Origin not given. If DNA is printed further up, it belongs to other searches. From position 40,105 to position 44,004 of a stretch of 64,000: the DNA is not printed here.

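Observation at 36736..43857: Retained but shrunken VPS13 (2373 aa) in a minimal genome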

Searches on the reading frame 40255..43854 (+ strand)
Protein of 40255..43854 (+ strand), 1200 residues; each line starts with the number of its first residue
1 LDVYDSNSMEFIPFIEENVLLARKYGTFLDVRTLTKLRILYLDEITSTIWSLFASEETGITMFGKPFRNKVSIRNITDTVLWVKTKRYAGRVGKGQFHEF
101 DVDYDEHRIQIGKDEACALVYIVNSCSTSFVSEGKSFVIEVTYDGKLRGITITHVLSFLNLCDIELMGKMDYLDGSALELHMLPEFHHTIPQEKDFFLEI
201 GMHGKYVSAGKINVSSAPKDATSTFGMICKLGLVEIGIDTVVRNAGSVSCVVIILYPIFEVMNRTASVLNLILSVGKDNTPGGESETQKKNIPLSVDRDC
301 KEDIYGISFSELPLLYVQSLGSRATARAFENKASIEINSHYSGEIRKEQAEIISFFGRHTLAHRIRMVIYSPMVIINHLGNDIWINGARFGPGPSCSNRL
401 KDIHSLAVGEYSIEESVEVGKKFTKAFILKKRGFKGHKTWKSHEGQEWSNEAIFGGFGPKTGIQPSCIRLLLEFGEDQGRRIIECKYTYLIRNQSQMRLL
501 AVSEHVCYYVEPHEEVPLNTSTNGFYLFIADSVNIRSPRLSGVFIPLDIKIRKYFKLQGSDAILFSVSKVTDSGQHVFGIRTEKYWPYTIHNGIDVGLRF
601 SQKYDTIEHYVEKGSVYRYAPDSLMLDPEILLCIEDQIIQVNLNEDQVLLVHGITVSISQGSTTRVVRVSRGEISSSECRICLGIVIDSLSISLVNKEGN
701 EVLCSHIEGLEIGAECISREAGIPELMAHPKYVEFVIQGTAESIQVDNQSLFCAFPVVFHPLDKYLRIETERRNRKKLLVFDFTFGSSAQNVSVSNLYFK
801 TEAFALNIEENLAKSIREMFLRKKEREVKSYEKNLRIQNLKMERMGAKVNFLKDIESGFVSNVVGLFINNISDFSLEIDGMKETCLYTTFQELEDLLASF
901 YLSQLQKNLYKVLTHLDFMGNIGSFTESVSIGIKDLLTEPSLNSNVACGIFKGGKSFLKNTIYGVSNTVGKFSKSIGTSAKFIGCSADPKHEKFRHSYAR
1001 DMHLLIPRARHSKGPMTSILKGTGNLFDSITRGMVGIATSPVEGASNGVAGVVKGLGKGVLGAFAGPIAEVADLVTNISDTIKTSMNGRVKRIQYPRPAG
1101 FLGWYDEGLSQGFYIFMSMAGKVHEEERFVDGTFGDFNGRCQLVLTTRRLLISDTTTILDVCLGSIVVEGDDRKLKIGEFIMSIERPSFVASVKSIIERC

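Call 50: predict_structure(alignment_id=A7)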
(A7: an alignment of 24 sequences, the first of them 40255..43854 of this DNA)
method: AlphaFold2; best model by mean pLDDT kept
length: 1200 residues; sequences in the alignment: 24
mean_pLDDT: 75.5   pTM: 0.58
mean pLDDT of the five models: 75.5, 74.5, 74.4, 70.1, 69.8
residues with pLDDT >= 90: 228; 70-90: 601; 50-70: 209; < 50: 162
segments of 3 or more residues with pLDDT < 50: 55-65, 278-288, 435-461, 824-831, 855-870, 915-926, 945-947, 962-976, 978-1017, 1078-1088
pLDDT, mean of each block of 10 residues (from residue 1): 65 72 89 86 68 45 54 87 86 82 83 83 81 85 77 89 91 86 86 85 87 67 79 89 74 92 88 69 43 87 87 88 84 81 87 76 90 88 89 85 88 82 85 50 33 40 74 82 91 93 82 89 83 74 85 86 89 87 92 90 86 91 87 89 87 86 86 73 92 86 92 88 52 88 91 76 83 78 88 90 85 80 47 81 86 49 41 74 87 85 79 48 48 55 49 54 45 45 42 34 37 45 57 60 65 64 58 52 46 82 84 80 73 84 88 71 81 77 86 83
secondary structure, 60 per line:
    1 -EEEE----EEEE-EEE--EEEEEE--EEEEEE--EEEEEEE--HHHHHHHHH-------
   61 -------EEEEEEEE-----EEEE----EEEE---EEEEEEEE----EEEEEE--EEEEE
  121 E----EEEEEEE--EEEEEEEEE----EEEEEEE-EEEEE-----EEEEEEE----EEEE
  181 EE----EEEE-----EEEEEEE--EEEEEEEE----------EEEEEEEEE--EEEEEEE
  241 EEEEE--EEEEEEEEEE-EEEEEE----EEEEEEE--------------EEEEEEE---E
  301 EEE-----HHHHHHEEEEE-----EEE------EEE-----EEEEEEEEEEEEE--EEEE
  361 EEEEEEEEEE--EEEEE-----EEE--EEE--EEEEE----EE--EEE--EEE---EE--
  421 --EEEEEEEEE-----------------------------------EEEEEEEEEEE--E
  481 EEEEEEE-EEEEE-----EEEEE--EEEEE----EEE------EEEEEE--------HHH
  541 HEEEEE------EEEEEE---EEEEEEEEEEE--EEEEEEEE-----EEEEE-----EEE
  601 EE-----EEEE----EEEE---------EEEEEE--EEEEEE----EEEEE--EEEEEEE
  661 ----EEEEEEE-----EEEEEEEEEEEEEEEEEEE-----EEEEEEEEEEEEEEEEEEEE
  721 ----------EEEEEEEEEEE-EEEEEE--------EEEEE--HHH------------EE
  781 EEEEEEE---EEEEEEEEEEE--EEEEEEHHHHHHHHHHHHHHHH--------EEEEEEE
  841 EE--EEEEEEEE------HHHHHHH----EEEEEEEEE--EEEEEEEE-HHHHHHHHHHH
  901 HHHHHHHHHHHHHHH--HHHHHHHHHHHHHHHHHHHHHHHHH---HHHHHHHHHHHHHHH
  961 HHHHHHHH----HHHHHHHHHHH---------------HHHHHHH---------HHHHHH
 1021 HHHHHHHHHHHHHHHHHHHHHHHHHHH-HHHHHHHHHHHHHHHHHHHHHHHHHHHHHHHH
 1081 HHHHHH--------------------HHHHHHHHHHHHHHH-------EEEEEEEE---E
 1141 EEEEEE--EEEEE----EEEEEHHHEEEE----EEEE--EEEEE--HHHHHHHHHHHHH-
elements in order (helices of 4 or more, strands of 3 or more residues): E2-5 E10-13 E15-17 E20-25 E28-33 E36-42 H45-53 E68-75 E81-84 E89-92 E96-103 E108-113 E116-121 E126-132 E135-143 E148-154 E156-160 E166-172 E177-182 E187-190 E196-202 E205-212 E223-231 E234-245 E248-257 E259-264 E269-275 E290-296 E300-303 H309-314 E315-319 E325-327 E334-336 E342-354 E357-370 E373-377 E383-385 E388-390 E393-397 E406-408 E411-413 E423-431 E467-477 E480-487 E489-493 E499-503 E506-510 E515-517 E524-529 H538-541 E542-546 E553-558 E562-572 E575-582 E588-592 E598-602 E608-611 E616-619 E629-634 E637-642 E647-651 E654-660 E665-671 E677-695 E701-720 E731-741 E743-748 E757-761 E779-787 E791-801 E804-809 H810-825 E834-842 E845-852 H859-865 E870-878 E881-888 H890-915 H918-942 H946-968 H973-983 H999-1005 H1015-1047 H1049-1086 H1107-1121 E1129-1136 E1140-1146 E1149-1153 E1158-1162 E1166-1169 E1174-1177 E1180-1184 H1187-1199

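Call 53: fold_search(model_id=the predicted structure, library=pdb)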
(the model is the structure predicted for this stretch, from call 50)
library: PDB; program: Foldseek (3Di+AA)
matches with E <= 10: 854; with E <= 0.001: 8
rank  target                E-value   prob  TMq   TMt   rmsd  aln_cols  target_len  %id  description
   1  7u8t_B                6.4e-29  1.00  0.32  0.56   8.7       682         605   13  Vps13 adaptor binding domain in complex with Mcp1 PxP motif peptide (released 2022-03-30)
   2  7u8t_A                7.7e-23  1.00  0.27  0.51   8.4       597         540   12  Vps13 adaptor binding domain in complex with Mcp1 PxP motif peptide (released 2022-03-30)
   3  5a42                  2.8e-05  0.35  0.06  0.05  38.7      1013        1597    7  Cryo-EM single particle 3D reconstruction of the native conformation of E. coli alpha-2-macroglobulin (ECAM) (released 2015-07-29)
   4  7vcr_B                1.2e-04  0.87  0.07  0.13  20.7       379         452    9  Crystal Structure of PitA fragment from pilus islet-2 of Streptococcus oralis (released 2022-06-01)
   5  7vcn_B                1.6e-04  0.72  0.06  0.13  21.2       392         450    7  Crystal Structure of PitA fragment from pilus islet-2 of Streptococcus oralis with Tb-Xo4 (released 2022-07-13)
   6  7w6b                  2.5e-04  0.75  0.07  0.09  21.8       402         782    7  Crystal Structure of PitA from pilus islet-2 of Streptococcus oralis (released 2022-06-01)
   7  7vcr_A                2.8e-04  0.82  0.10  0.20  27.1       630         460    8  Crystal Structure of PitA fragment from pilus islet-2 of Streptococcus oralis (released 2022-06-01)
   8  6uml_A                2.9e-04  0.21  0.08  0.09  29.9      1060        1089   10  Structural Basis for Thalidomide Teratogenicity Revealed by the Cereblon-DDB1-SALL4-Pomalidomide Complex (released 2020-04-15)
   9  8r50_A                1.2e-03  0.14  0.06  0.05  33.2      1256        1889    6  Mouse teneurin-3 compact dimer - A1B1 isoform (released 2024-05-08)
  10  9ltr_E                1.3e-03  0.15  0.08  0.09  30.1      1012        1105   10  Cryo-EM structure of dimeric DDB1-DDA1-DET1-Ube2e2-COP1 complex (released 2026-01-28)
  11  7pmy_A                1.9e-03  0.82  0.06  0.09  17.0       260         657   10  HsPepT2 bound to Ala-Phe in the inward facing partially occluded conformation (released 2021-10-20)
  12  5a9d_A                3.6e-03  0.97  0.06  0.29  15.3       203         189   10  Crystal structure of the extracellular domain of PepT1 (released 2015-09-09)
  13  7pmw_A                4.2e-03  0.96  0.07  0.11  13.2       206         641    8  HsPepT1 bound to Ala-Phe in the outward facing occluded conformation (released 2021-10-20)
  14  7s8u                  4.4e-03  0.98  0.06  0.10  12.8       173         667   15  Cryo-EM structure of a mammalian peptide transporter (PepT1/slc15a1) in nanodisc (released 2022-07-20)
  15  7pmx_A                6.0e-03  0.91  0.06  0.10  14.2       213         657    8  HsPepT1 bound to Ala-Phe in the outward facing open conformation (released 2021-10-20)
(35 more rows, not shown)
